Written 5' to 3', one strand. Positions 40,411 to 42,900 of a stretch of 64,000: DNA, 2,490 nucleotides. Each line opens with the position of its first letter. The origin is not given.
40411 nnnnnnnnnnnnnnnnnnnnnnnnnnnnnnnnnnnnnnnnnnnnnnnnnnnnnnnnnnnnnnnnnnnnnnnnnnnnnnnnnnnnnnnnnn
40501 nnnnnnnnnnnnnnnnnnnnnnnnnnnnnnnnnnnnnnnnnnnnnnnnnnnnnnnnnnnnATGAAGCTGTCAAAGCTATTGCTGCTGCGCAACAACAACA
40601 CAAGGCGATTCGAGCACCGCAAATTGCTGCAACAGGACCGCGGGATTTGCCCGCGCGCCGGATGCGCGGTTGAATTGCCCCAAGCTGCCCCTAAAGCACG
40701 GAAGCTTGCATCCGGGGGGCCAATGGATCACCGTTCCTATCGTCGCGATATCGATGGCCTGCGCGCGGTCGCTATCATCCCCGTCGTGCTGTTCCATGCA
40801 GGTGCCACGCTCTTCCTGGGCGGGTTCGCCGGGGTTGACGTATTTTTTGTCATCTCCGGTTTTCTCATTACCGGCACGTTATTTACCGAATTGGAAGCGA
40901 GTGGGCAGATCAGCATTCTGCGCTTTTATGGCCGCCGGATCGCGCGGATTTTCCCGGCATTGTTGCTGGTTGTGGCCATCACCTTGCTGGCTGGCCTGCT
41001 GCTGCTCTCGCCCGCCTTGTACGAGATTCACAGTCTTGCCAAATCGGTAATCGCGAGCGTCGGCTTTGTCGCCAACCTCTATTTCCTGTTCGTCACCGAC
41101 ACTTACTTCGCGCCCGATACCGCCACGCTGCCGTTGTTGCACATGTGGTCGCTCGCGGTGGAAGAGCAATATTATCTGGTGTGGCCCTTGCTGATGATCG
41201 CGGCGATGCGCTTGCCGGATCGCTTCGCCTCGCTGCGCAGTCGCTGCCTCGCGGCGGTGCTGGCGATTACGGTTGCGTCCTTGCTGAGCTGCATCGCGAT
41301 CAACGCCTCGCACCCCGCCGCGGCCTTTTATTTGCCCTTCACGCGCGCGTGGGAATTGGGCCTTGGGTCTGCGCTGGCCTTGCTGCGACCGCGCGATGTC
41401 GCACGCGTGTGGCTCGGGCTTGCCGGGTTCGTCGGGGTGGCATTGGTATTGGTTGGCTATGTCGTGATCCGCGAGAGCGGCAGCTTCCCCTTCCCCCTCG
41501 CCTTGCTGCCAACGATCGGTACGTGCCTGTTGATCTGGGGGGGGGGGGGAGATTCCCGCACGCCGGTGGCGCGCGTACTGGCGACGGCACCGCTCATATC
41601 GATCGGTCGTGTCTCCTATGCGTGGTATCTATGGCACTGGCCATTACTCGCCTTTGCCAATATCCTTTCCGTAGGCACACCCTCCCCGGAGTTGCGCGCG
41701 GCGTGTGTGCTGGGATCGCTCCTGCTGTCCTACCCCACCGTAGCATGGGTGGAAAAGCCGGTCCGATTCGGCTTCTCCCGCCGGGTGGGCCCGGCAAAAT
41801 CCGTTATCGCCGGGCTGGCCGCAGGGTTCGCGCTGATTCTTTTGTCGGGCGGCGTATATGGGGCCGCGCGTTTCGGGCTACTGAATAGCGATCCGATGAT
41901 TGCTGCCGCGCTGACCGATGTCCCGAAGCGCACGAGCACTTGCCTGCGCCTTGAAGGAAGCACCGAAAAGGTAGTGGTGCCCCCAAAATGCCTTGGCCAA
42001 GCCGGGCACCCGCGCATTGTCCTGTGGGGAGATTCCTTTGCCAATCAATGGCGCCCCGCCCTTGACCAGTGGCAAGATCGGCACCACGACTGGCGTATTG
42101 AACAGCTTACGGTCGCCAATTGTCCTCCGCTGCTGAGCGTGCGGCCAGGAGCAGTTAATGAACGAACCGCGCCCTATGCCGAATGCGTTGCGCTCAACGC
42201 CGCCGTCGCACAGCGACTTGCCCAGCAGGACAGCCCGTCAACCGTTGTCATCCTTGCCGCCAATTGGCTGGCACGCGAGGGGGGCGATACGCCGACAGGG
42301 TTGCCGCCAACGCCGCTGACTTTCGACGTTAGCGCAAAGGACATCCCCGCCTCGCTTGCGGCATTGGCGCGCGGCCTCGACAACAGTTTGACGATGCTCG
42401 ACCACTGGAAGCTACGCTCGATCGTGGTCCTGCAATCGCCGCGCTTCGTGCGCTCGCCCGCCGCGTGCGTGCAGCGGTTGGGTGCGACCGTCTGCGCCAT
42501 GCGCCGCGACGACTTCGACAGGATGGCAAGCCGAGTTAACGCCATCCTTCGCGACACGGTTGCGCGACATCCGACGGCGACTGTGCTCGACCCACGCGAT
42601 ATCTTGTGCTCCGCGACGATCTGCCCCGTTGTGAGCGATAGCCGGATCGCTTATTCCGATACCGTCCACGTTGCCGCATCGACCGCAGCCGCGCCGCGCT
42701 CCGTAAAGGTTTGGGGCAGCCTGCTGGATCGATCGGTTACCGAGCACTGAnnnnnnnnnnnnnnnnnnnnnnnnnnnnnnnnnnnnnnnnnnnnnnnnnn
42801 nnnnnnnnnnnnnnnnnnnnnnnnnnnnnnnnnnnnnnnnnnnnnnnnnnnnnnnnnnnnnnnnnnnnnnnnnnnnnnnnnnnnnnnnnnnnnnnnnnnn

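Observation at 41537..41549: In-frame G13 tract in the O-acetyltransferase: candidate phase-variation switch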

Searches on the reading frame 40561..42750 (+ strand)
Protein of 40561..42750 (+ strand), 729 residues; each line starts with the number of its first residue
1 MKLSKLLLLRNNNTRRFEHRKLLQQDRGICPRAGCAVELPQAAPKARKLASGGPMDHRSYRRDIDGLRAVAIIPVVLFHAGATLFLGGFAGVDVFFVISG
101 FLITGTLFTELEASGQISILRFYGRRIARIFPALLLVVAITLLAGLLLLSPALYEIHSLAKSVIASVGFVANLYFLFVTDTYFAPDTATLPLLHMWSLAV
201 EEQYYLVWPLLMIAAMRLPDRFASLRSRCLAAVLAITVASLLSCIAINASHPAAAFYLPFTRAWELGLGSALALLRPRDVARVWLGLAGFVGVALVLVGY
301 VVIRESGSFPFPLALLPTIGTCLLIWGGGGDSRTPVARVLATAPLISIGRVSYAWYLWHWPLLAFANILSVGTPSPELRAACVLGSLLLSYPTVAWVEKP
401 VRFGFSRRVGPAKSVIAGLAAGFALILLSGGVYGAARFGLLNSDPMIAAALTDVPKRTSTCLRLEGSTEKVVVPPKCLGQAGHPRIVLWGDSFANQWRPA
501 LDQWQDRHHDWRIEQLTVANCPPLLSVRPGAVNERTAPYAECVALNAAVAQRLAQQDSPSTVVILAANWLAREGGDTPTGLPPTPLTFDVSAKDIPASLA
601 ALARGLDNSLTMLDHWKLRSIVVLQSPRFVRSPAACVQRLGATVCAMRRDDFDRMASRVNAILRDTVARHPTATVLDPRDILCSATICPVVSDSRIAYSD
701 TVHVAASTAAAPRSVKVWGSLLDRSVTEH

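Call 4: search_protein_families(library=pfam, proteins=[window:40561-42750:+], max_evalue=0.01)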
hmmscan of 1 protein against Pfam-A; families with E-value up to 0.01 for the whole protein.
window:40561-42750:+ (729 aa): 2 families
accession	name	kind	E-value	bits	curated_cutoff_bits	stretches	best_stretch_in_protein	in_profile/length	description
PF19040.6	SGNH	-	2.9e-36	125.9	27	1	475-709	12-239/248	SGNH domain (fused to AT3 domains)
PF01757.29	Acyl_transf_3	-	3.7e-23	82.5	31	1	63-391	3-322/326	Acyltransferase domain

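Call 5: find_homologous_proteins(query=window:40723-42747:+, max_evalue=1e-10)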
Query window:40723-42747:+ (675 aa): 7791 proteins with E <= 1e-10 among 8000 candidates; the best 120 are listed.
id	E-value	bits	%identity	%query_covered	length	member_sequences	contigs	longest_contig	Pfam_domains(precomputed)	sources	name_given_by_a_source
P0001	6.6e-259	879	100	58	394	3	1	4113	PF19040.7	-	-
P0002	2.8e-203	695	53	98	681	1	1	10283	PF01757.29,PF19040.7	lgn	-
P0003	1.8e-202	693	51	100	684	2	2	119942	PF01757.29,PF19040.7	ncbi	ncbi:MAG: acyltransferase family protein [Pseudomonadota bacterium]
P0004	1.9e-198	679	51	99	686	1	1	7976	PF01757.29,PF19040.7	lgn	-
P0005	2.5e-198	679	51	99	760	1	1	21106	PF01757.29,PF19040.7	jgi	jgi:peptidoglycan/LPS O-acetylase OafA/YrhL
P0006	9.9e-198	677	51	99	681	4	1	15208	PF01757.29,PF19040.7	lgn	-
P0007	9.7e-197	674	50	99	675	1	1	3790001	PF01757.29,PF19040.7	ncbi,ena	-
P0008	2.6e-196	672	51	99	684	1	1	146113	PF01757.29,PF19040.7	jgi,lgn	-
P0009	7.3e-196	671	50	100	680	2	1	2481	PF01757.29,PF19040.7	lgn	-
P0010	9.2e-191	654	50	99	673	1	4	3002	PF01757.29,PF19040.7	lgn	-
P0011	1.0e-187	644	48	99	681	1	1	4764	PF01757.29,PF19040.7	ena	-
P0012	4.7e-186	638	48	98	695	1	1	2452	PF01757.29,PF19040.7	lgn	-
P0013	4.3e-181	622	50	100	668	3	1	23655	PF01757.29,PF19040.7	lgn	-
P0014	3.9e-180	619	47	98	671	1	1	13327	PF01757.29,PF19040.7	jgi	jgi:peptidoglycan/LPS O-acetylase OafA/YrhL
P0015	6.9e-178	611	47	99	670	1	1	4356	PF01757.29,PF19040.7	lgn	-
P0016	2.5e-169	583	46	99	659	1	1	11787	PF01757.29,PF19040.7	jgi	-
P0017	1.3e-164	567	97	41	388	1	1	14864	PF01757.29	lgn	-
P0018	1.4e-160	554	46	94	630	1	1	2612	PF01757.29,PF19040.7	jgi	jgi:peptidoglycan/LPS O-acetylase OafA/YrhL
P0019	7.8e-158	545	46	98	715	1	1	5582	PF01757.29,PF19040.7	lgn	-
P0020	8.0e-151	522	42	99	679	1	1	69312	PF01757.29,PF19040.7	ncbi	ncbi:MAG: acyltransferase family protein [Alteraurantiacibacter sp.]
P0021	1.5e-148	514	40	98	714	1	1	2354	PF01757.29,PF19040.7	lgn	-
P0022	9.6e-128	446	40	96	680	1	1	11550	PF01757.29,PF19040.7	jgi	jgi:peptidoglycan/LPS O-acetylase OafA/YrhL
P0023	4.4e-125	437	39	96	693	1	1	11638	PF01757.29,PF19040.7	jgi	jgi:peptidoglycan/LPS O-acetylase OafA/YrhL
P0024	5.6e-120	420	38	96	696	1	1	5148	PF01757.29,PF19040.7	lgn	-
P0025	1.9e-115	405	37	97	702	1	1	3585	PF01757.29,PF19040.7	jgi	jgi:peptidoglycan/LPS O-acetylase OafA/YrhL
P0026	5.6e-115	403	39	97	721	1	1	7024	PF01757.29,PF19040.7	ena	-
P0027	9.0e-115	403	39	97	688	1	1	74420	PF01757.29,PF19040.7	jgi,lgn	jgi:peptidoglycan/LPS O-acetylase OafA/YrhL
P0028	3.3e-114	401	38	97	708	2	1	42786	PF01757.29,PF19040.7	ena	-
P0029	7.0e-113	397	39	97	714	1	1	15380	PF01757.29,PF19040.7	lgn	-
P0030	1.1e-112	396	37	97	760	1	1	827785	PF01757.29,PF19040.7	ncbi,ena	-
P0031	3.3e-112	394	36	96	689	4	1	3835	PF01757.29,PF19040.7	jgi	jgi:peptidoglycan/LPS O-acetylase OafA/YrhL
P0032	5.6e-111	390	37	97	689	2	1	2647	PF01757.29,PF19040.7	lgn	-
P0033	9.1e-111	390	38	96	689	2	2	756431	PF01757.29,PF19040.7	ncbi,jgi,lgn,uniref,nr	ncbi:acyltransferase family protein [Candidatus Accumulibacter sp. ACC003]|jgi:peptidoglycan/LPS O-a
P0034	2.0e-110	388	38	97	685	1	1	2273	PF01757.29,PF19040.7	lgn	-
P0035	3.7e-110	388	38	97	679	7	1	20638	PF01757.29,PF19040.7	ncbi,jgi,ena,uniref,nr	ncbi:MAG TPA: acyltransferase family protein [Arenimonas sp.]|uniref:acyltransferase family protein 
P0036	4.2e-109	384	38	97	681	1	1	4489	PF01757.29,PF19040.7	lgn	-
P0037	1.2e-108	383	37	97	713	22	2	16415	PF01757.29,PF19040.7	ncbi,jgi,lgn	-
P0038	2.0e-108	382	35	97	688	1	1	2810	PF01757.29,PF19040.7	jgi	jgi:peptidoglycan/LPS O-acetylase OafA/YrhL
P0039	3.3e-108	381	39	96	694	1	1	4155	PF01757.29,PF19040.7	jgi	jgi:peptidoglycan/LPS O-acetylase OafA/YrhL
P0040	8.0e-108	380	38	97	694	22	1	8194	PF01757.29,PF19040.7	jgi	jgi:peptidoglycan/LPS O-acetylase OafA/YrhL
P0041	1.9e-107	379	40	96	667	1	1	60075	PF01757.29,PF19040.7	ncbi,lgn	-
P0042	1.9e-107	379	37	97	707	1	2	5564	PF01757.29,PF19040.7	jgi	-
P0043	2.0e-107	379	37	97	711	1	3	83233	PF01757.29,PF19040.7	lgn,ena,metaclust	metaclust:\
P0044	3.2e-107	378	37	97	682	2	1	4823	PF01757.29,PF19040.7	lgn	-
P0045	3.2e-107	378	37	97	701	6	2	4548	PF01757.29,PF19040.7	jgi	jgi:peptidoglycan/LPS O-acetylase OafA/YrhL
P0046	3.3e-107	378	37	97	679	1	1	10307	PF01757.29,PF19040.7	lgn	-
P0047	4.6e-107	377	37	97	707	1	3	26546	PF01757.29,PF19040.7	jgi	-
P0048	5.0e-107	377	37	97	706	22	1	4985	PF01757.29,PF19040.7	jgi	-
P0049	1.1e-106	376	36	97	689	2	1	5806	PF01757.29,PF19040.7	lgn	-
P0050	2.8e-106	375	36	97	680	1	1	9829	PF01757.29,PF19040.7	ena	-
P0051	1.4e-105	372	37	97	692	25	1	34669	PF01757.29,PF19040.7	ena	-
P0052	1.8e-105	372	36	97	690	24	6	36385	PF01757.29,PF19040.7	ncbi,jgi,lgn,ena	-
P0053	2.1e-105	372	35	97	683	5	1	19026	PF01757.29,PF19040.7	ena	-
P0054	2.4e-105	372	36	97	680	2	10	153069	PF01757.29,PF19040.7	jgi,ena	-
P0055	2.9e-105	371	34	97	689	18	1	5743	PF01757.29,PF19040.7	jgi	-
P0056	4.7e-105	371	38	96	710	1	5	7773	PF01757.29,PF19040.7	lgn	-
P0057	6.4e-105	370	37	96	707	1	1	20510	PF01757.29,PF19040.7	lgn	-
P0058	6.5e-105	370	35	97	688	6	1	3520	PF01757.29,PF19040.7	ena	-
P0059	7.5e-105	370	37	97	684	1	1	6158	PF01757.29,PF19040.7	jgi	jgi:peptidoglycan/LPS O-acetylase OafA/YrhL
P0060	7.5e-105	370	36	97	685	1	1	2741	PF01757.29,PF19040.7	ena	-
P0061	9.7e-105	370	36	97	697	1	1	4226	PF01757.29,PF19040.7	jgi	jgi:peptidoglycan/LPS O-acetylase OafA/YrhL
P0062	1.4e-104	369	37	97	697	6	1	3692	PF01757.29,PF19040.7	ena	-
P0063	1.9e-104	369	36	97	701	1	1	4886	PF01757.29,PF19040.7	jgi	jgi:peptidoglycan/LPS O-acetylase OafA/YrhL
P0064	3.6e-104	368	36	97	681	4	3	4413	PF01757.29,PF19040.7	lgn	-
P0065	3.8e-104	368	38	96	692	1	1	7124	PF01757.29,PF19040.7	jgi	jgi:peptidoglycan/LPS O-acetylase OafA/YrhL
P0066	6.5e-104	367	36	97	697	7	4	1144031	PF01757.29,PF19040.7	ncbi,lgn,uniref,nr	ncbi:acyltransferase family protein [Accumulibacter sp.]|uniref:acyltransferase family protein n=1 T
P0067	1.1e-103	366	37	97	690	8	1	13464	PF01757.29,PF19040.7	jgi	jgi:peptidoglycan/LPS O-acetylase OafA/YrhL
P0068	1.7e-103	366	36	97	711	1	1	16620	PF01757.29,PF19040.7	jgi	jgi:peptidoglycan/LPS O-acetylase OafA/YrhL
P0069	2.2e-103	365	37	96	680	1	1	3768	PF01757.29,PF19040.7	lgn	-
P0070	2.6e-103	365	38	96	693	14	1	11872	PF01757.29,PF19040.7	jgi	jgi:peptidoglycan/LPS O-acetylase OafA/YrhL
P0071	3.6e-103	364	36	97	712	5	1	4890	PF01757.29,PF19040.7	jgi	jgi:peptidoglycan/LPS O-acetylase OafA/YrhL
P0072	4.3e-103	364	38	96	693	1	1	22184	PF01757.29,PF19040.7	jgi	jgi:peptidoglycan/LPS O-acetylase OafA/YrhL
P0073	6.6e-103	364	37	96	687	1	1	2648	PF01757.29,PF19040.7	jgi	jgi:peptidoglycan/LPS O-acetylase OafA/YrhL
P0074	6.7e-103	364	35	97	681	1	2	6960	PF01757.29,PF19040.7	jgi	jgi:peptidoglycan/LPS O-acetylase OafA/YrhL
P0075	9.6e-103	363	38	97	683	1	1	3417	PF01757.29,PF19040.7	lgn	-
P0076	9.9e-103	363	36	97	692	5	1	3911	PF01757.29,PF19040.7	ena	-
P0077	1.2e-102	363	37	97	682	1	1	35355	PF01757.29,PF19040.7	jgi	jgi:peptidoglycan/LPS O-acetylase OafA/YrhL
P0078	1.9e-102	362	35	97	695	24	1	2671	PF01757.29,PF19040.7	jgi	jgi:peptidoglycan/LPS O-acetylase OafA/YrhL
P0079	2.7e-102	362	34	97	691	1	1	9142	PF01757.29,PF19040.7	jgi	jgi:peptidoglycan/LPS O-acetylase OafA/YrhL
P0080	3.1e-102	361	34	97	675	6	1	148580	PF01757.29,PF19040.7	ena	-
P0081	3.4e-102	361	37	96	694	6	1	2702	PF01757.29,PF19040.7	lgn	-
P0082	4.1e-102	361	35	97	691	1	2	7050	PF01757.29,PF19040.7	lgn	-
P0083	4.3e-102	361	36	97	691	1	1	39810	PF01757.29,PF19040.7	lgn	-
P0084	5.0e-102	361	36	97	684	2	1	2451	PF01757.29,PF19040.7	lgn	-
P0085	9.6e-102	360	36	97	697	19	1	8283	PF01757.29,PF19040.7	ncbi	-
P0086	1.5e-101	359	37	97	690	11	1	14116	PF01757.29,PF19040.7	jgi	jgi:peptidoglycan/LPS O-acetylase OafA/YrhL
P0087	1.9e-101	359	36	97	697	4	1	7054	PF01757.29,PF19040.7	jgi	jgi:peptidoglycan/LPS O-acetylase OafA/YrhL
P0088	2.8e-101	358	38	96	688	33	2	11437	PF01757.29,PF19040.7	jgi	jgi:peptidoglycan/LPS O-acetylase OafA/YrhL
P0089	3.4e-101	358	35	96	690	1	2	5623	PF01757.29,PF19040.7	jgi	jgi:peptidoglycan/LPS O-acetylase OafA/YrhL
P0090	3.5e-101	358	36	96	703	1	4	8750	PF01757.29,PF19040.7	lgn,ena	-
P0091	4.2e-101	358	35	97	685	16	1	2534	PF01757.29,PF19040.7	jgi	-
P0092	7.7e-101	357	34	96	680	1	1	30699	PF01757.29,PF19040.7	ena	-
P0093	8.0e-101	357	34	96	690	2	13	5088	PF01757.29,PF19040.7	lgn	-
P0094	1.5e-100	356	34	97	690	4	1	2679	PF01757.29,PF19040.7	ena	-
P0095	1.7e-100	356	36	96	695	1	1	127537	PF01757.29,PF19040.7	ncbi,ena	-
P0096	2.3e-100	355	35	97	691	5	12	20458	PF01757.29,PF19040.7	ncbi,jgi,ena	jgi:peptidoglycan/LPS O-acetylase OafA/YrhL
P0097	2.5e-100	355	34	97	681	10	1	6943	PF01757.29,PF19040.7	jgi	-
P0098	2.5e-100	355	36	96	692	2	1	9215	PF01757.29,PF19040.7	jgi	-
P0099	3.2e-100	355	36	96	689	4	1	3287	PF01757.29,PF19040.7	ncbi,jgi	jgi:peptidoglycan/LPS O-acetylase OafA/YrhL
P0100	3.9e-100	354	35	96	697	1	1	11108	PF01757.29,PF19040.7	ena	-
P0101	4.5e-100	354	36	96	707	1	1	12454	PF01757.29,PF19040.7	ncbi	ncbi:MAG: acyltransferase family protein, partial [Stenotrophobium sp.]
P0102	8.6e-100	353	38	97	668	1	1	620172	PF01757.29,PF19040.7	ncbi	ncbi:acyltransferase family protein [Methylolobus aquaticus]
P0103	1.4e-99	353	35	96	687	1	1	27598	PF01757.29,PF19040.7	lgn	-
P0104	2.3e-99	352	37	97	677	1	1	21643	PF01757.29,PF19040.7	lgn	-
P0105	2.8e-99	352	35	96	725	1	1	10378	PF01757.29,PF19040.7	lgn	-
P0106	2.8e-99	352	34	97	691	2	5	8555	PF01757.29,PF19040.7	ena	-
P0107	3.2e-99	351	35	96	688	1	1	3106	PF01757.29,PF19040.7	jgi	jgi:peptidoglycan/LPS O-acetylase OafA/YrhL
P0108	3.4e-99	351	34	97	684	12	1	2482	PF01757.29,PF19040.7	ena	-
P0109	3.8e-99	351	37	97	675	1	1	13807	PF01757.29,PF19040.7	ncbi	-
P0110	6.6e-99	350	36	97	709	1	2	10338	PF01757.29,PF19040.7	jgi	jgi:peptidoglycan/LPS O-acetylase OafA/YrhL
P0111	8.0e-99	350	35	97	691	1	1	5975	PF01757.29,PF19040.7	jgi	jgi:peptidoglycan/LPS O-acetylase OafA/YrhL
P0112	9.8e-99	350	35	99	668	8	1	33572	PF01757.29,PF19040.7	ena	-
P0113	1.3e-98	349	36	98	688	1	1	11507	PF01757.29,PF19040.7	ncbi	ncbi:MAG: acyltransferase family protein [Steroidobacteraceae bacterium]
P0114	5.1e-98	347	36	94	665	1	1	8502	PF01757.29,PF19040.7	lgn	-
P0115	5.6e-98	347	36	96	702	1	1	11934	PF01757.29,PF19040.7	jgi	-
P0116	8.0e-98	347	35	97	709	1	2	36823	PF01757.29,PF19040.7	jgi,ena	-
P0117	9.9e-98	346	34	97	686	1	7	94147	PF01757.29,PF19040.7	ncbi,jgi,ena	-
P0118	1.6e-97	346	35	97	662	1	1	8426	PF01757.29,PF19040.7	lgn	-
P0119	1.8e-97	346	37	96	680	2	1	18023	PF01757.29,PF19040.7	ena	-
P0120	2.8e-97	345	35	96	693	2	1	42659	PF01757.29,PF19040.7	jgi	-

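Call 8: find_encoding_contigs(protein=P0017, flank=6000, max_places=6)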
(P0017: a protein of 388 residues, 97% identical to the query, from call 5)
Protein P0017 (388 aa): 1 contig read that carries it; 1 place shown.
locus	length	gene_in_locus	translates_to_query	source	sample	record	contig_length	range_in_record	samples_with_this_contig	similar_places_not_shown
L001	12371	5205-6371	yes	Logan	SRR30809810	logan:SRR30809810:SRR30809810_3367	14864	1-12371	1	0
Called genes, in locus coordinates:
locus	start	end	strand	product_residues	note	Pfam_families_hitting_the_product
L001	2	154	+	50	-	?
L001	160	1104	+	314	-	PF04321:RmlD_sub_bind (weak), PF01370:Epimerase, PF16363:GDP_Man_Dehyd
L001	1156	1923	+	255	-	PF03269:DUF268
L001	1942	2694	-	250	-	PF05050:Methyltransf_21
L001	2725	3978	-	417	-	PF13439:Glyco_transf_4, PF13579:Glyco_trans_4_4 (weak)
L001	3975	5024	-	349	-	PF01073:3Beta_HSD (faint), PF01370:Epimerase, PF02719:Polysacc_synt_2, PF04321:RmlD_sub_bind, PF16363:GDP_Man_Dehyd, PF07993:NAD_binding_4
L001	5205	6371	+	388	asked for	PF01757:Acyl_transf_3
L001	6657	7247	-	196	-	-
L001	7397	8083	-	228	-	PF13578:Methyltransf_24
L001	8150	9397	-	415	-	PF13524:Glyco_trans_1_2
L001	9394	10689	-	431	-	PF00005:ABC_tran, PF13304:AAA_21 (faint)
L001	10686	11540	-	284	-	PF01061:ABC2_membrane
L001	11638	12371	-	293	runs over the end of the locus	PF00535:Glycos_transf_2, PF13641:Glyco_tranf_2_3 (weak)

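Call 9: find_encoding_contigs(protein=P0001, flank=6000, max_places=6)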
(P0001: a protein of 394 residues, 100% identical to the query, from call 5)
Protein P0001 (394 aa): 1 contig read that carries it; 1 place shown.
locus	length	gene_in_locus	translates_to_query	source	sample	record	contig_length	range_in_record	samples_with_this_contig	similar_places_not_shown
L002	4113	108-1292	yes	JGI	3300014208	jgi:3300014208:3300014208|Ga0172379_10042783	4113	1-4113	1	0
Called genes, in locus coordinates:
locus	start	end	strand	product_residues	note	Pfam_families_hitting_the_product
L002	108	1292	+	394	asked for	PF19040:SGNH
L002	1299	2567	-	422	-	PF13524:Glyco_trans_1_2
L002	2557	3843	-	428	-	PF00005:ABC_tran, PF13304:AAA_21 (faint)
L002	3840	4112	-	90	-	?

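Call 14: find_related_loci(query=window:40723-42747:+, collection=genome_contigs, flank=8000)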
Query window:40723-42747:+ (675 aa) in genome_contigs; peptide patterns used: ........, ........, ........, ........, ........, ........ (x = any residue, [..] = any of these).
600 stretches matched a pattern (row limit reached: there are more); 562 encode a relative of the query (tblastn E <= 1e-3); the best 80 are kept; 80 distinct loci.
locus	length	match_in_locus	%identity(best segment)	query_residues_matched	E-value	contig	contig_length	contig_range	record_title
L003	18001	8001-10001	50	1-669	0e+0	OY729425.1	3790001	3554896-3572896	MAG: uncultured Sphingomonas sp. isolate aa90e4eb-006a-47b9-aefd-4e910724d8fc genome assembly, chromosome: 1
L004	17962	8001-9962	35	5-655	1e-99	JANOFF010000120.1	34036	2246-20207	MAG: bacterium isolate SOY_65_concoct_162_sub SOY_65_k141_2422068, whole genome shotgun sequence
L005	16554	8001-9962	38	5-657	7e-104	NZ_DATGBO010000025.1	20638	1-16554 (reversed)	MAG: Arenimonas sp. isolate SMAG_U9624 k141_158776, whole genome shotgun sequence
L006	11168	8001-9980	33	6-668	2e-84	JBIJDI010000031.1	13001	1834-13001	MAG: Sulfuritalea sp. isolate ME2006-08-22D15_3300044611_group2_bin219 Rohwer_bin2363_scaffold_2772_c1, whole genome sho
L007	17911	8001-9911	34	1-650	2e-80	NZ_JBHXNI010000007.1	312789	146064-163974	Achromobacter sp. NPDC058515 NPDC058515_T40_C11.ctg-0007, whole genome shotgun sequence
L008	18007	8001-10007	34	1-655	4e-80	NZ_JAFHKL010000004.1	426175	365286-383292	Chromobacterium alkanivorans strain IITR-71 1.16578-assembly_contig_4, whole genome shotgun sequence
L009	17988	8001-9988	39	6-657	6e-79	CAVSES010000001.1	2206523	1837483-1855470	MAG: uncultured Gammaproteobacteria bacterium isolate MFD01872.bin.3.168 genome assembly, contig: contig_26303, whole ge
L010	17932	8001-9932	33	5-669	5e-78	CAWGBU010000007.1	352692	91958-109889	MAG: uncultured Acidobacteriota bacterium isolate MFD06229.bin.2.238 genome assembly, contig: contig_38458, whole genome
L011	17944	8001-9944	32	1-650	1e-76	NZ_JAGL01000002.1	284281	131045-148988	Aminobacter sp. J41 AmiJ41DRAFT_scaffold_1.2_C, whole genome shotgun sequence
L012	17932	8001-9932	35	3-645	2e-75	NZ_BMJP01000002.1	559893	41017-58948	Sphingomonas prati strain CGMCC 1.15645 sequence02, whole genome shotgun sequence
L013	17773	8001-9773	34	6-635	9e-75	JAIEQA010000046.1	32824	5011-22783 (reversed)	MAG: Caulobacteraceae bacterium isolate co.spades.DASTOOL.2.5kb_091 c_000000440905, whole genome shotgun sequence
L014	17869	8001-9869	35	3-655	9e-74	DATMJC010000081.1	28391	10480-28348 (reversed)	MAG TPA_asm: Burkholderiales bacterium isolate SMAG_U13558 k141_492813, whole genome shotgun sequence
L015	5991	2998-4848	35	5-655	4e-74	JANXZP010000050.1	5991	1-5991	MAG: Proteobacteria bacterium isolate GL140_4_metabat_344 GL140_4_k141_243929, whole genome shotgun sequence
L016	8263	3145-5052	29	5-652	5e-73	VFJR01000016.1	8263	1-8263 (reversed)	MAG: Anaerolineaceae bacterium isolate Bin_61_36 c_000004049146, whole genome shotgun sequence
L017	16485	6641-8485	32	4-652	1e-72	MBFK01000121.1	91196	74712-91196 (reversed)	Sinorhizobium shofinae strain CCBAU 251167 C3211, whole genome shotgun sequence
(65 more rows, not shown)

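Call 36: search_solved_structures(query=window:40723-42747:+, max_evalue=0.01, show_alignments=2)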
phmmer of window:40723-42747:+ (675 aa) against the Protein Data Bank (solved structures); distinct sequences matched with E-value up to 0.01: 0.

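Call 41: find_encoding_contigs(protein=window:40723-42750:+, flank=3000, max_places=10)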
Protein window:40723-42750:+ (675 aa): 1 contig read that carries it; 1 place shown.
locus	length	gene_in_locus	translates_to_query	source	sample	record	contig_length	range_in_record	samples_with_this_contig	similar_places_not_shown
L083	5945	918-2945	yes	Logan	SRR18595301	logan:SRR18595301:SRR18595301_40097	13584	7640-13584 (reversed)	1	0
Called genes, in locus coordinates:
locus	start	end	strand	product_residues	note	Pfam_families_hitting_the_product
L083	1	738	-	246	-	?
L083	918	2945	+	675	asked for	PF01757:Acyl_transf_3, PF19040:SGNH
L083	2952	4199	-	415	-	PF13524:Glyco_trans_1_2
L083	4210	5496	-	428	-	PF00005:ABC_tran, PF13304:AAA_21 (faint)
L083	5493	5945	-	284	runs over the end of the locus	PF01061:ABC2_membrane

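Call 52: search_solved_structures(query=A1, max_evalue=0.01)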
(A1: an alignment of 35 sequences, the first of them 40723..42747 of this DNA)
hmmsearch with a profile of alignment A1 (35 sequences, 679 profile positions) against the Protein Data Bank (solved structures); distinct sequences matched with E-value up to 0.01: 0.
